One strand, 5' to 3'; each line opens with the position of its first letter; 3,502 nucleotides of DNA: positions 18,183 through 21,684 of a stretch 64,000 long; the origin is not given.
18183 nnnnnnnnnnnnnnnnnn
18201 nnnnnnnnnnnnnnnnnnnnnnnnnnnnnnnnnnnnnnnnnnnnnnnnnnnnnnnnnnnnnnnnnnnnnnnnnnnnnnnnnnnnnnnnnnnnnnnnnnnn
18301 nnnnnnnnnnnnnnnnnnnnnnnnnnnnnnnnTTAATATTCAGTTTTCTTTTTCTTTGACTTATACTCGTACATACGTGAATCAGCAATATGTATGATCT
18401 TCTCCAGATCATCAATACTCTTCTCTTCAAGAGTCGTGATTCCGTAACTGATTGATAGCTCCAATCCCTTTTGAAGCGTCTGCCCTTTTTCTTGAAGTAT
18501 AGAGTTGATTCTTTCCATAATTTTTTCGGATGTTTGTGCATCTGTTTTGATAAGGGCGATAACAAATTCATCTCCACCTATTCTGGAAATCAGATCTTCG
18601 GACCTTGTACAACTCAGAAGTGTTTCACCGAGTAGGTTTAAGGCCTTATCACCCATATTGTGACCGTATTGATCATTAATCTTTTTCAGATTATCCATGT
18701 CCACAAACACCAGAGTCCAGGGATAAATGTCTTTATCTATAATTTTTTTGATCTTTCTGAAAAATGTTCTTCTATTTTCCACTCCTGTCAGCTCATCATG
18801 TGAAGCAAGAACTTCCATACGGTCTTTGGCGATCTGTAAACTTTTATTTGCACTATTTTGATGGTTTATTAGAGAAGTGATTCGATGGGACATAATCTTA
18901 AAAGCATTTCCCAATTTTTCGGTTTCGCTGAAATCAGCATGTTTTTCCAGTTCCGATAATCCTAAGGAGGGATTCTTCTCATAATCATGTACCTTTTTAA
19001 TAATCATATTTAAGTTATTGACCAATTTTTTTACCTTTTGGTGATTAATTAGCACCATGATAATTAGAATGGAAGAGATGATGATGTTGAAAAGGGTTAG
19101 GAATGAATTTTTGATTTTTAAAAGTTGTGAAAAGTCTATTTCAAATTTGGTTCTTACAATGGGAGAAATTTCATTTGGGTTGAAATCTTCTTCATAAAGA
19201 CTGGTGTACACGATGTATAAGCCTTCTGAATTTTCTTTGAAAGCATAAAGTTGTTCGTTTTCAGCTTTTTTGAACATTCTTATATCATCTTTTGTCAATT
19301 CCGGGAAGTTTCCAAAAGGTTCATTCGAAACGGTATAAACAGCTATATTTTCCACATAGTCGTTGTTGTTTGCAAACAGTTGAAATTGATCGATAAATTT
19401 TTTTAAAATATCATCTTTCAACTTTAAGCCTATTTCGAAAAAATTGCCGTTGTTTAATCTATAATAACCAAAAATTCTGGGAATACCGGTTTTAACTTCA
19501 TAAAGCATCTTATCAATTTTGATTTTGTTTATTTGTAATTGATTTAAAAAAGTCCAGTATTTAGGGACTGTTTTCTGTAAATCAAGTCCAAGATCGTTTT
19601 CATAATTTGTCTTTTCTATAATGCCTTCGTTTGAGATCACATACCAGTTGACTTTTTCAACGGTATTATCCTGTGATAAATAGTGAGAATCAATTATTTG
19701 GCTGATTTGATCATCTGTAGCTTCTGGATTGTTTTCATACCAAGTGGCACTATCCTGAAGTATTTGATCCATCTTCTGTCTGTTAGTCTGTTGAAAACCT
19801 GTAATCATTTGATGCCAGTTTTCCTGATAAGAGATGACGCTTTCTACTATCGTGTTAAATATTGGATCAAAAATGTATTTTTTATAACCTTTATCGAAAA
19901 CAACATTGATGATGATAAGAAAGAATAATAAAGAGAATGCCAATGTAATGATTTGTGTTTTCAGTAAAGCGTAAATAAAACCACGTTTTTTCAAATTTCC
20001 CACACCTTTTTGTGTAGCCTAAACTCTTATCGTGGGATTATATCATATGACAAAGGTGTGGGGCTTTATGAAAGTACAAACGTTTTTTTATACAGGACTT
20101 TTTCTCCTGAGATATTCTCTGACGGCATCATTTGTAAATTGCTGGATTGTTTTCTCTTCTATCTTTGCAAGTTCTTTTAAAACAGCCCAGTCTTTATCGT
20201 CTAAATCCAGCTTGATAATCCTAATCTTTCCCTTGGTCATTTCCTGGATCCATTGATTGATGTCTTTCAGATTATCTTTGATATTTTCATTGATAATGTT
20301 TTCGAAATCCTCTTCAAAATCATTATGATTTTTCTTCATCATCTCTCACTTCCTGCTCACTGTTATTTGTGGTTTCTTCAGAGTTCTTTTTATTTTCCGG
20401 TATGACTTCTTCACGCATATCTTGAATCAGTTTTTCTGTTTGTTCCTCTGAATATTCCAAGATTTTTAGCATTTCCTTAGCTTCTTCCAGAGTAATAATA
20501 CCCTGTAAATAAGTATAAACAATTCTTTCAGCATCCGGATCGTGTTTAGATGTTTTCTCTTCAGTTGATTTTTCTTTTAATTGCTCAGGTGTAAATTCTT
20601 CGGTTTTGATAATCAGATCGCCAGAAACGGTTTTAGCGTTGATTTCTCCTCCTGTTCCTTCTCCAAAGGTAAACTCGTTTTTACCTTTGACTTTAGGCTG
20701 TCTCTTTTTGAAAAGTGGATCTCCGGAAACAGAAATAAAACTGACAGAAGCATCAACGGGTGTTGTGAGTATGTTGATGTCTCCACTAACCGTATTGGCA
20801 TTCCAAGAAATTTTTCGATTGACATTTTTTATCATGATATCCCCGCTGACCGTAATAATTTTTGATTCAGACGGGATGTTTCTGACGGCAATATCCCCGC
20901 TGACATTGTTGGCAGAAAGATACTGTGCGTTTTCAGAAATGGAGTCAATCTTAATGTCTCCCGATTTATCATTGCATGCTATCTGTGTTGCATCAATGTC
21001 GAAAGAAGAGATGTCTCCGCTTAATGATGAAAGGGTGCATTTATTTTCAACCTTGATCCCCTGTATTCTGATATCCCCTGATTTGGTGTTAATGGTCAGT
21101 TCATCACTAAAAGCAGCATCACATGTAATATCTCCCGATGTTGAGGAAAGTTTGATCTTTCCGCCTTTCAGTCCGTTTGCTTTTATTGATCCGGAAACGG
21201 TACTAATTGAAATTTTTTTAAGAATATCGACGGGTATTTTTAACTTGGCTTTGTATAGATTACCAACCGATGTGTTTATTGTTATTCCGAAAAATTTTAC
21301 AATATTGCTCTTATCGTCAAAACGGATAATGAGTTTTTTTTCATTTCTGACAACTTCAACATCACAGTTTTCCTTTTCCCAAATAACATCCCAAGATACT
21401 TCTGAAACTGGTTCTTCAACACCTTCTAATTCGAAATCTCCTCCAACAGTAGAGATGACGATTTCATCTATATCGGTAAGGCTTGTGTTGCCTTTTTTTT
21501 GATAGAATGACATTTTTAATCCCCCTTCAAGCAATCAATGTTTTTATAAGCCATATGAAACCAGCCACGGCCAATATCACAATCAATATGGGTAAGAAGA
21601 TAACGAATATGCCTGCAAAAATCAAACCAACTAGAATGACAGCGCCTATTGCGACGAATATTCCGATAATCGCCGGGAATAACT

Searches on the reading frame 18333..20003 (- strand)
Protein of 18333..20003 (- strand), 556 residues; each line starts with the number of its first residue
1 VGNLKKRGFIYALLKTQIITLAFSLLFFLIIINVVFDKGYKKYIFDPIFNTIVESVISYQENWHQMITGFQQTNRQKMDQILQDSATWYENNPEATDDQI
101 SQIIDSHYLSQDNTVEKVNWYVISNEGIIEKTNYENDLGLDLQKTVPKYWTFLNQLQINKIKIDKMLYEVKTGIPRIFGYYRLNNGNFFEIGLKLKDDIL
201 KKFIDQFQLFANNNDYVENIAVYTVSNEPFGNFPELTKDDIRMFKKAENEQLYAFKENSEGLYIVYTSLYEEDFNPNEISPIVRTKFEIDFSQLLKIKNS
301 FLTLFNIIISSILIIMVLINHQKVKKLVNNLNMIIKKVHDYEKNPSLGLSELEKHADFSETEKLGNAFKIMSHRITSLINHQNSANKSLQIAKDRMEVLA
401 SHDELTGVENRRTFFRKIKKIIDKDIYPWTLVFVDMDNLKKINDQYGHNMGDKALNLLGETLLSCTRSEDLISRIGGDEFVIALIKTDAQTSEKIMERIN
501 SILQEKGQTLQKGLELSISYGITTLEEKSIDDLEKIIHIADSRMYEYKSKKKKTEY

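Call 4: search_protein_families(library=pfam, proteins=[window:18333-20003:-], max_evalue=1)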
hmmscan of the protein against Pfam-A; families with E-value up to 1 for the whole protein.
window:18333-20003:- (556 aa): 3 families
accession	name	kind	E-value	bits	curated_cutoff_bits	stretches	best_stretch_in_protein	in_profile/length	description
PF00990.26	GGDEF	-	3e-39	134.8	23.8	1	400-553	1-160/161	Diguanylate cyclase, GGDEF domain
PF24898.2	GGDEF_GdpP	-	0.14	12.9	30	1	435-534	2-98/126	Cyclic-di-AMP phosphodiesterase GdpP-like, GGDEF domain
PF08771.16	FRB_dom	-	0.3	11.8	24.7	0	57-99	7-54/99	FKBP12-rapamycin binding domain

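Call 11: find_related_loci(query=window:18333-20003:-, collection=genome_contigs, flank=10000)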
Query window:18333-20003:- (556 aa) in genome_contigs; peptide patterns used: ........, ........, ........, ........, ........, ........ (x = any residue, [..] = any of these).
81 stretches matched a pattern; 11 encode a relative of the query (tblastn E <= 1e-3); 11 distinct loci.
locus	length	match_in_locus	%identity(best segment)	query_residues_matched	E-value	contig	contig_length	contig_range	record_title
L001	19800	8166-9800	76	3-547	0e+0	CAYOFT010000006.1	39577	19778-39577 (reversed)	MAG TPA_asm: uncultured Thermotogaceae bacterium isolate binchicken_co42_461 genome assembly, contig: NODE_847_length_39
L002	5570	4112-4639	35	383-555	4e-24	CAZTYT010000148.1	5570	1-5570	MAG TPA_asm: uncultured Legionella sp. isolate SRP199154_co2_43 genome assembly, contig: NODE_11689_length_5570_cov_9.29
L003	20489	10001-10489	34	396-552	5e-23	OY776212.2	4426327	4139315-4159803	MAG: Anaerolineales bacterium isolate db28be52-e32f-4f71-9c49-3cbd2ddbe7d1 genome assembly, chromosome: 1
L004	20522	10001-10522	33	378-552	5e-22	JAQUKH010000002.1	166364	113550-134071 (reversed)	MAG: bacterium isolate STD1_102 NODE_156_length_166364_cov_4.803245_Sandtown_D1, whole genome shotgun sequence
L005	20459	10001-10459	36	395-548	2e-21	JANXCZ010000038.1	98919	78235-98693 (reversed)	MAG: Thermodesulfovibrio sp. isolate SKYB9 k141_130472, whole genome shotgun sequence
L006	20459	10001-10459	37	399-552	1e-20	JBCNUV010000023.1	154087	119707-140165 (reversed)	MAG: Thermodesulfovibrio sp. isolate DT_Bin_13 contig23, whole genome shotgun sequence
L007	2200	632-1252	32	352-552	2e-20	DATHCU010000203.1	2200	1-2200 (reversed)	MAG TPA_asm: Thermodesulfovibrionales bacterium isolate SMAG_U12375 k141_596875, whole genome shotgun sequence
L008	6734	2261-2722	34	403-553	3e-20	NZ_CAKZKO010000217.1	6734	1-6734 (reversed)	MAG: uncultured Paraglaciecola sp. isolate ERR2094167_bin.68_CONCOCT_v1.1_MAG ERZ650161.7626, whole genome shotgun seque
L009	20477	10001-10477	31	396-552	1e-18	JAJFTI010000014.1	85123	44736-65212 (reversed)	MAG: Eubacteriales bacterium isolate bin.182 k141_3897469, whole genome shotgun sequence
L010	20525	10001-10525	31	383-556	2e-17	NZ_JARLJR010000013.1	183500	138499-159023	MAG: Legionella sp. isolate MAG_CO105 MetaCoAG_Bin_105_Oxic_k141_95310, whole genome shotgun sequence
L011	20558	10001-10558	31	372-556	7e-17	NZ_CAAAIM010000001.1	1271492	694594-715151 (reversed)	Legionella rowbothamii strain LLAP6, whole genome shotgun sequence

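Call 19: list_cluster_members(proteins=[window:18135-18242:-, window:17939-18046:-, window:18333-20003:-, window:16495-17880:+, window:29986-31071:-, window:4881-6977:+])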
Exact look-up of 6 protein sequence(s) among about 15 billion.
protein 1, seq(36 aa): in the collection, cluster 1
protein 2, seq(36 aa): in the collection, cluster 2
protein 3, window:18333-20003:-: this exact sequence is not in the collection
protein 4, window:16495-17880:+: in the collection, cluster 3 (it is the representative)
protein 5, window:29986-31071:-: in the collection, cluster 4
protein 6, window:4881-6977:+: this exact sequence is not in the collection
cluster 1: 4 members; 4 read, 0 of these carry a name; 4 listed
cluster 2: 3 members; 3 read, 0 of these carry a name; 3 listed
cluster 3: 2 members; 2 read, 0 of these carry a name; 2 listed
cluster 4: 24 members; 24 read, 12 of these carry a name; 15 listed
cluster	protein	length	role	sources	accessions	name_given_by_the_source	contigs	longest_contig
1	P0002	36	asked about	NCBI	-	-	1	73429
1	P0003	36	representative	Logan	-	-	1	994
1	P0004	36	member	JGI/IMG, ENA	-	-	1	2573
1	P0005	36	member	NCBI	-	-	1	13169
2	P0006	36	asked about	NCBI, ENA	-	-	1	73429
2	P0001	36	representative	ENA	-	-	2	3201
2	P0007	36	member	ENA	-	-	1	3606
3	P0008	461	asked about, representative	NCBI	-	-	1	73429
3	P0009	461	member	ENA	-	-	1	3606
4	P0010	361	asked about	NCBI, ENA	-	-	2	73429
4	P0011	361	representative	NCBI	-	-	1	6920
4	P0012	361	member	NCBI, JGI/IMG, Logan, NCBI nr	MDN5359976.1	MAG: diadenylate cyclase [Thermotogaceae bacterium] | diadenylate cyclase | diadenylate cyclase [Thermotogaceae bacterium]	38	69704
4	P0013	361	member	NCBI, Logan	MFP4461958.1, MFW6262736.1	MAG: DNA integrity scanning diadenylate cyclase DisA [Thermotogota bacterium]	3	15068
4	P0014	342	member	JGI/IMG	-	diadenylate cyclase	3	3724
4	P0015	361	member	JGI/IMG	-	diadenylate cyclase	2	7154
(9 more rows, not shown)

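Call 92: search_protein_families(library=ncbifam, proteins=[window:18333-20003:-], max_evalue=0.00001)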
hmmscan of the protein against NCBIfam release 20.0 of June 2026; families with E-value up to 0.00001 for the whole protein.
window:18333-20003:- (556 aa): 20 families
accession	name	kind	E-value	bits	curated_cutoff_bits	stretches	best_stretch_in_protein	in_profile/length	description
NF007423.1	PRK09966.1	equivalog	1.7e-38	132.6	325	1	302-548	151-390/390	diguanylate cyclase DgcN/YfiN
TIGR00254.1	GGDEF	domain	3.3e-38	131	37.4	1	397-553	2-162/168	diguanylate cyclase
NF038266.1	diguan_SiaD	equivalog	6.6e-33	114.1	290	1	367-550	61-247/252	biofilm regulation diguanylate cyclase SiaD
NF007135.0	PRK09581.1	equivalog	8.2e-31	107.3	474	1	387-552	279-449/457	PleD family two-component system response regulator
NF007380.0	PRK09894.1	equivalog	3.4e-29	102.2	256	1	391-549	120-278/296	diguanylate cyclase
NF011955.1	PRK15426.1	equivalog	3.5e-28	98.1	408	1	393-550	391-553/564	cellulose biosynthesis regulator diguanylate cyclase DgcQ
NF051473.1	DigCycDgcsShew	equivalog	5.2e-28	98.3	400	1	394-552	129-285/291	diguanylate cyclase DgcS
NF040885.1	diguan_DgcJ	equivalog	7.8e-28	97.5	500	1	403-553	344-491/493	diguanylate cyclase DgcJ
NF007474.0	PRK10060.1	equivalog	1.1e-27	96.5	782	1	391-554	228-391/663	cyclic di-GMP phosphodiesterase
NF041606.1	dguan_cyc_DgcA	equivalog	3e-24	85.6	370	1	420-550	201-331/340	diguanylate cyclase DgcA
NF047654.1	DiguCycDgcRLepto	equivalog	8.1e-23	80.8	500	1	389-551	122-289/295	diguanylate cyclase DgcR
NF007298.0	PRK09776.1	equivalog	1e-22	79.9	1135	1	398-546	682-833/1111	diguanylate cyclase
NF007599.0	PRK10245.1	equivalog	1.4e-21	76.4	402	1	388-550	198-362/371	diguanylate cyclase AdrA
NF045675.1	PhdiestaseDibA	equivalog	1.3e-20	73.3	980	1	389-553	192-359/623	phosphodiesterase DibA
NF008467.0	PRK11359.1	equivalog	1.2e-17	63.2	857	1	373-544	349-517/800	oxygen-sensing cyclic-di-GMP phosphodiesterase DosP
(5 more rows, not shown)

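Call 93: search_protein_families(library=padloc, proteins=[window:18333-20003:-], max_evalue=0.01)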
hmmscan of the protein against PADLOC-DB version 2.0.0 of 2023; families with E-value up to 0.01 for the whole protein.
window:18333-20003:- (556 aa): 0 families

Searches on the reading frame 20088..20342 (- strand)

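Call 4: search_protein_families(library=pfam, proteins=[window:20088-20342:-], max_evalue=1)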
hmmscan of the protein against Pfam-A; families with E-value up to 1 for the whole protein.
window:20088-20342:- (84 aa): 11 families
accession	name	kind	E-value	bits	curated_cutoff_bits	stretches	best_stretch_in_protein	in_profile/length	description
PF00079.25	Serpin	-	0.0016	18.2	27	1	4-55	104-156/370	Serpin (serine protease inhibitor)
PF18334.7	XRN1_D2_D3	-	0.006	16.4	21.8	1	12-72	157-219/228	Exoribonuclease Xrn1 D2/D3 domain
PF22025.1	ThiI_fer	-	0.022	15.6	25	1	11-60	17-64/72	ThiI ferredoxin-like domain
PF17657.6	DNA_pol3_finger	-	0.031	14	22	1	25-83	5-61/166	Bacterial DNA polymerase III alpha subunit finger domain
PF17201.10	Cache_3-Cache_2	-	0.057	13.1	27.7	1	3-71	6-73/299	Cache 3/Cache 2 fusion domain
PF05478.16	Prominin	-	0.11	10.9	34.3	1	10-72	333-394/799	Prominin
PF01881.21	Cas_Cas6_C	-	0.15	13.3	23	1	7-57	37-84/125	CRISPR associated protein Cas6, C-terminal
PF08656.15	DASH_Dad3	-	0.15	12.5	23.1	1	19-65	13-51/76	DASH complex subunit Dad3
PF13467.12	RHH_4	-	0.23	12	25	1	47-73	17-43/67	Ribbon-helix-helix domain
PF10372.14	CdaS_N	-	0.3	11.7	27.2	0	14-64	7-49/69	Diadenylate cyclase CdaS, N-terminal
PF24693.1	DUF7660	-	0.38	11.3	27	1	4-57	11-64/73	Family of unknown function (DUF7660)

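Call 92: search_protein_families(library=ncbifam, proteins=[window:20088-20342:-], max_evalue=0.00001)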
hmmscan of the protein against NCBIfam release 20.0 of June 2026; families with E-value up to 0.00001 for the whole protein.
window:20088-20342:- (84 aa): 0 families

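Call 93: search_protein_families(library=padloc, proteins=[window:20088-20342:-], max_evalue=0.01)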
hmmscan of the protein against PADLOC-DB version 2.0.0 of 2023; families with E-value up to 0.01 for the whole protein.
window:20088-20342:- (84 aa): 2 families
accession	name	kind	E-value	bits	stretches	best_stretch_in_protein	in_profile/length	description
PDLC03842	LeoB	-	0.0019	15.2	1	3-76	331-403/568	-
PDLC01609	Cas6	-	0.0082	14.9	1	7-59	55-98/137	"CAS-I,CAS-II,CAS-III,CAS-IV,CAS-V,CAS-VI; crRNAmaturation"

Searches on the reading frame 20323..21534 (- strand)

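Call 4: search_protein_families(library=pfam, proteins=[window:20323-21534:-], max_evalue=1)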
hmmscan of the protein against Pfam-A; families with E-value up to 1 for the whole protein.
window:20323-21534:- (403 aa): 3 families
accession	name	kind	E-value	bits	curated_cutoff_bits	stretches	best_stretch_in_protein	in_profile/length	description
PF13349.12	DUF4097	-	9.4e-31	107.5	22.9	2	53-217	29-189/247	Toastrack DUF4097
PF10106.14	DUF2345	-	0.053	13.8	30.7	1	108-166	80-134/151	Uncharacterized protein conserved in bacteria (DUF2345)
PF22746.1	SHOCT-like_DUF2089-C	-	0.15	12.2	27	1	344-360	12-28/32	SHOCT-like domain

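Call 92: search_protein_families(library=ncbifam, proteins=[window:20323-21534:-], max_evalue=0.00001)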
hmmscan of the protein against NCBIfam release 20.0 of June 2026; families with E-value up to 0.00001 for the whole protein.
window:20323-21534:- (403 aa): 1 family
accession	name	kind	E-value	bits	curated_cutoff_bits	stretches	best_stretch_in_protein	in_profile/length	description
NF049997.1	LiaG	equivalog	4.7e-13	49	285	2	141-264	115-237/286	LiaG family protein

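Call 93: search_protein_families(library=padloc, proteins=[window:20323-21534:-], max_evalue=0.01)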
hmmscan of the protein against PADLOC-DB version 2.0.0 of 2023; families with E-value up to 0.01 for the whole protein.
window:20323-21534:- (403 aa): 0 families
